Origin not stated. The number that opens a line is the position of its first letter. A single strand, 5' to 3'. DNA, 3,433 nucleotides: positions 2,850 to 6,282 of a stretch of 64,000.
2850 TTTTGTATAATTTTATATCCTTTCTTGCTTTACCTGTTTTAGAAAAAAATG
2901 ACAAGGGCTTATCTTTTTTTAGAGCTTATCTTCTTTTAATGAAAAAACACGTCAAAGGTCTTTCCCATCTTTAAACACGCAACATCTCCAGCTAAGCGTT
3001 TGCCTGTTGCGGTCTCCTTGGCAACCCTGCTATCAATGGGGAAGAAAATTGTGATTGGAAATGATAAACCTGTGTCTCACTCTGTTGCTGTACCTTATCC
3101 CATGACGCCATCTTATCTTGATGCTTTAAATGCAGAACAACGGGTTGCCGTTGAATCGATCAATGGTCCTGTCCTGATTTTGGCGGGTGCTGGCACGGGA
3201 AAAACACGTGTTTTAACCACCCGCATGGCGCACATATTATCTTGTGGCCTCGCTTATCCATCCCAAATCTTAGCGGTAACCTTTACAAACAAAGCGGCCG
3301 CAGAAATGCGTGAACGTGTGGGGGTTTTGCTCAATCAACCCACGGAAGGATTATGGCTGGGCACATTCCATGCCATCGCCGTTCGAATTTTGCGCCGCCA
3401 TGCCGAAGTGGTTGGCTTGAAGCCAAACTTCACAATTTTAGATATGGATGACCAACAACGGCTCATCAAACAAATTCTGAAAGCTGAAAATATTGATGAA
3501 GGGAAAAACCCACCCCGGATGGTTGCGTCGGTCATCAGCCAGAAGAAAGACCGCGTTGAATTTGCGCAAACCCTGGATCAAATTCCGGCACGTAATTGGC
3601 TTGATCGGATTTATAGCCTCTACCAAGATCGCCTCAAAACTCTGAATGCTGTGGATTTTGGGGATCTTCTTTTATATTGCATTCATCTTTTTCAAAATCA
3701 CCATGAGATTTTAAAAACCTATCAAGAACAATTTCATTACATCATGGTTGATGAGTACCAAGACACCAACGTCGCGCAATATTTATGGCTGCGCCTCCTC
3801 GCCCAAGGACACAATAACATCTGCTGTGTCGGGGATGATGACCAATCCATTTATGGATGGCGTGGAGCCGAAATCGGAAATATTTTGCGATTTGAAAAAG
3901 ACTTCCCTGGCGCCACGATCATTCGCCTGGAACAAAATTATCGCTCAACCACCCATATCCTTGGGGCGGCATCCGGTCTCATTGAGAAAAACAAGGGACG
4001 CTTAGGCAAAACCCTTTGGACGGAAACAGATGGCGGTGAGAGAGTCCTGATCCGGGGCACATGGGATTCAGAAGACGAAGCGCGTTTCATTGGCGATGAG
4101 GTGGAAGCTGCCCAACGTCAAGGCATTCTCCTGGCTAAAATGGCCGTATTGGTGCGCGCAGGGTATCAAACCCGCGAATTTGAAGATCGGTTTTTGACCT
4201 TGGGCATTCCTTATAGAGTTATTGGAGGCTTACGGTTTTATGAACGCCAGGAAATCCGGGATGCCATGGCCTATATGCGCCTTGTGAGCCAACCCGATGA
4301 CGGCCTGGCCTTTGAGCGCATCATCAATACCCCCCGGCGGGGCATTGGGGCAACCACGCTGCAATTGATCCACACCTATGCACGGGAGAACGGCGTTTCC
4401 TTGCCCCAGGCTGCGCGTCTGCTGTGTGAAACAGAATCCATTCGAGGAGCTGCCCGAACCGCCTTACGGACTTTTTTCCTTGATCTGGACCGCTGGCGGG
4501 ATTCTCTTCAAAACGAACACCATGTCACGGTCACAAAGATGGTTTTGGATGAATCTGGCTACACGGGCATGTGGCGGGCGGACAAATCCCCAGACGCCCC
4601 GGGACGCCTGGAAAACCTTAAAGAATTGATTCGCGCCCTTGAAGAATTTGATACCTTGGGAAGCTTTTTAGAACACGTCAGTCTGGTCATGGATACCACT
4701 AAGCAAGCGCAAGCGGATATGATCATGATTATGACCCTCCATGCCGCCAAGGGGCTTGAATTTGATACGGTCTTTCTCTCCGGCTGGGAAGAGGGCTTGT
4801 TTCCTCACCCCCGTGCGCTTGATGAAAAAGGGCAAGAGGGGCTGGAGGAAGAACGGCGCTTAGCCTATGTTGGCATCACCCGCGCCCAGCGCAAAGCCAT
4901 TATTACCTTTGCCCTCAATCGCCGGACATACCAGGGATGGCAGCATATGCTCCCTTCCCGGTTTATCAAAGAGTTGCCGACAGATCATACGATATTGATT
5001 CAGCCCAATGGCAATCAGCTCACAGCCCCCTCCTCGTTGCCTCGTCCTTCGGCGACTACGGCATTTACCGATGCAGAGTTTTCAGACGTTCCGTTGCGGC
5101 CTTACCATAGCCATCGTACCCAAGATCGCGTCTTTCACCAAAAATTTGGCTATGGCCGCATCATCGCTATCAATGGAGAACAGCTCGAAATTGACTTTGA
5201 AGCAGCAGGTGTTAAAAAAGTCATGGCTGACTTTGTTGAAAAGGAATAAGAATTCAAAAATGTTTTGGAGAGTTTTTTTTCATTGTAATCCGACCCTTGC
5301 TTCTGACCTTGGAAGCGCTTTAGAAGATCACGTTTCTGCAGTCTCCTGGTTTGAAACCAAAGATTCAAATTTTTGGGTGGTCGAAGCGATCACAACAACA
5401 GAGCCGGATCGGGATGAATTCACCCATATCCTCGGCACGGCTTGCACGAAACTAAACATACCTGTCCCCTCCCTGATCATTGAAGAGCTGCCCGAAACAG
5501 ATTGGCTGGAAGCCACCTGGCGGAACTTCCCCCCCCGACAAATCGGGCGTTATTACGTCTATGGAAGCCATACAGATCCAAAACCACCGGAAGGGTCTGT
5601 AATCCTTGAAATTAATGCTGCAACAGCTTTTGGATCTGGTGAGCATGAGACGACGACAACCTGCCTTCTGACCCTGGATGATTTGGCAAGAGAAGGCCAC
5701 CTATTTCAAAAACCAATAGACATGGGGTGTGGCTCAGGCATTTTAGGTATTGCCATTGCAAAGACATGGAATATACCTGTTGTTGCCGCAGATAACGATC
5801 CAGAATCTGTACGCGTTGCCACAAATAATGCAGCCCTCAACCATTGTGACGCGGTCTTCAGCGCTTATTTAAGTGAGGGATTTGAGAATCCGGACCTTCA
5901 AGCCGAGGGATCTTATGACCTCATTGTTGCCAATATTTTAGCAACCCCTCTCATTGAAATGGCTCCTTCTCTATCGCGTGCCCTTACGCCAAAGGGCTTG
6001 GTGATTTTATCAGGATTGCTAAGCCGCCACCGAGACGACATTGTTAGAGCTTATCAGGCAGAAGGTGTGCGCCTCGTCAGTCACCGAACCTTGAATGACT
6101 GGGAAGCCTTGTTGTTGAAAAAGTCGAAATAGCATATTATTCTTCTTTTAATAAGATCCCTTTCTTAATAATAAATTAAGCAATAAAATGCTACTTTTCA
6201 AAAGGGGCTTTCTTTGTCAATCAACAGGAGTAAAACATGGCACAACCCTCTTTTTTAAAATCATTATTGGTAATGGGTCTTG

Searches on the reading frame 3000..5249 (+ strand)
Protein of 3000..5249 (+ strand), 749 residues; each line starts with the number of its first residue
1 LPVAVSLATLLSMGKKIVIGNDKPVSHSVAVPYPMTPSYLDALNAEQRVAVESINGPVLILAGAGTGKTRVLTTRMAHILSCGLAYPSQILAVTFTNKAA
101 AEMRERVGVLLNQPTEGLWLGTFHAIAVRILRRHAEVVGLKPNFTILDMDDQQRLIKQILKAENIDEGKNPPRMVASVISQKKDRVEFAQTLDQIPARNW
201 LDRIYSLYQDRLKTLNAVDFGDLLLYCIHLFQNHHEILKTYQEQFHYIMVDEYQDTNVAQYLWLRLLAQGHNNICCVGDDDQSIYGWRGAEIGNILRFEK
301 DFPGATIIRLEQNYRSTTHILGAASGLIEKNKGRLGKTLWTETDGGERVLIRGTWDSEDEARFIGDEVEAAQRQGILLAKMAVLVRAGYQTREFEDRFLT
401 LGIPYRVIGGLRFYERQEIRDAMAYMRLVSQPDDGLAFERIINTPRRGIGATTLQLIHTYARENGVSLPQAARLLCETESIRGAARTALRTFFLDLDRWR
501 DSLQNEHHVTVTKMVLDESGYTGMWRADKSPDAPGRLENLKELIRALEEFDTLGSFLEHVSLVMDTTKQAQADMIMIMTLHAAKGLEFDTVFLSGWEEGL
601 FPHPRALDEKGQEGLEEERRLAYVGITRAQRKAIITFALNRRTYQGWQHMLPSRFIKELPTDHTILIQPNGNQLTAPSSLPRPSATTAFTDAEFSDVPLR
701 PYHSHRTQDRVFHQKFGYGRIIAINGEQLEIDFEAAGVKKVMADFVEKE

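Call 91: search_protein_families(library=pfam, proteins=[window:3000-5249:+], max_evalue=0.001)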
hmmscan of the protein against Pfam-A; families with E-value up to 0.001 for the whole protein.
window:3000-5249:+ (749 aa): 7 families
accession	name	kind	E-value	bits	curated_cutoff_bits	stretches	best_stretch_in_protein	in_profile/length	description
PF00580.27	UvrD-helicase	-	1.4e-91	307.4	23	1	43-303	1-271/271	UvrD/REP helicase N-terminal domain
PF13361.12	UvrD_C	-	6.9e-69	233.4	25.6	1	308-638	1-348/350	UvrD-like helicase C-terminal domain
PF13245.12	AAA_19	-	5.3e-22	78.9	25.1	1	48-286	2-132/134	AAA domain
PF13538.12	UvrD_C_2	-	3.5e-08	33.6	27.4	0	612-635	28-51/52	UvrD-like helicase C-terminal domain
PF13604.12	AAA_30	-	4.4e-08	33.5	27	1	43-109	2-68/191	AAA domain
PF21196.3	PcrA_UvrD_tudor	-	1.1e-06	28.8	23.9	1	709-745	3-43/48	PcrA/UvrD tudor domain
PF01443.25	Viral_helicase1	-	0.00045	20.5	21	0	565-634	170-225/228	Viral superfamily 1 RNA helicase core domain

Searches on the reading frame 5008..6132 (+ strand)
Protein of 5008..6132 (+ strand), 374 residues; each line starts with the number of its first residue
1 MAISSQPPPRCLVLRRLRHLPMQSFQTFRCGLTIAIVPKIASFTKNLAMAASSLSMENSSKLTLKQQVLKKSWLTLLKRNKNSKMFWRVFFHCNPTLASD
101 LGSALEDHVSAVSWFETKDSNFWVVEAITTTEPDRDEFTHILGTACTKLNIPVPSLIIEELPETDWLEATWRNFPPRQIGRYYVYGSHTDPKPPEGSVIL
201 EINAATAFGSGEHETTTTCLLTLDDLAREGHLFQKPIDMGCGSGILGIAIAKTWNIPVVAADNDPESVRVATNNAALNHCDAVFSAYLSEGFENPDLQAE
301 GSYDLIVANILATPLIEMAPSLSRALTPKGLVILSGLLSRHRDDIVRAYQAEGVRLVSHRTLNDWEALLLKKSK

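Call 91: search_protein_families(library=pfam, proteins=[window:5008-6132:+], max_evalue=0.001)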
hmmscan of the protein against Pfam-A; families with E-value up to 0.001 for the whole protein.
window:5008-6132:+ (374 aa): 6 families
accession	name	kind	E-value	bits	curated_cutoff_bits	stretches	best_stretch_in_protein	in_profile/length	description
PF06325.19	PrmA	-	7.4e-56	190.2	22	1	120-372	53-295/296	Ribosomal protein L11 methyltransferase (PrmA)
PF05175.20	MTS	-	2.9e-09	37.3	23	1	207-309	10-105/170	Methyltransferase small domain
PF13847.12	Methyltransf_31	-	9.8e-08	32.2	27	1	237-334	8-109/145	Methyltransferase domain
PF13649.12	Methyltransf_25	-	8.3e-07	30.1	27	1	238-330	3-97/97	Methyltransferase domain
PF02475.24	TRM5-TYW2_MTfase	-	3.8e-05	24.1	28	1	237-310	41-112/164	TRM5/TYW2 methyltransferase domain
PF08242.18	Methyltransf_12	-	0.00027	22.1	30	1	238-311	2-74/98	Methyltransferase domain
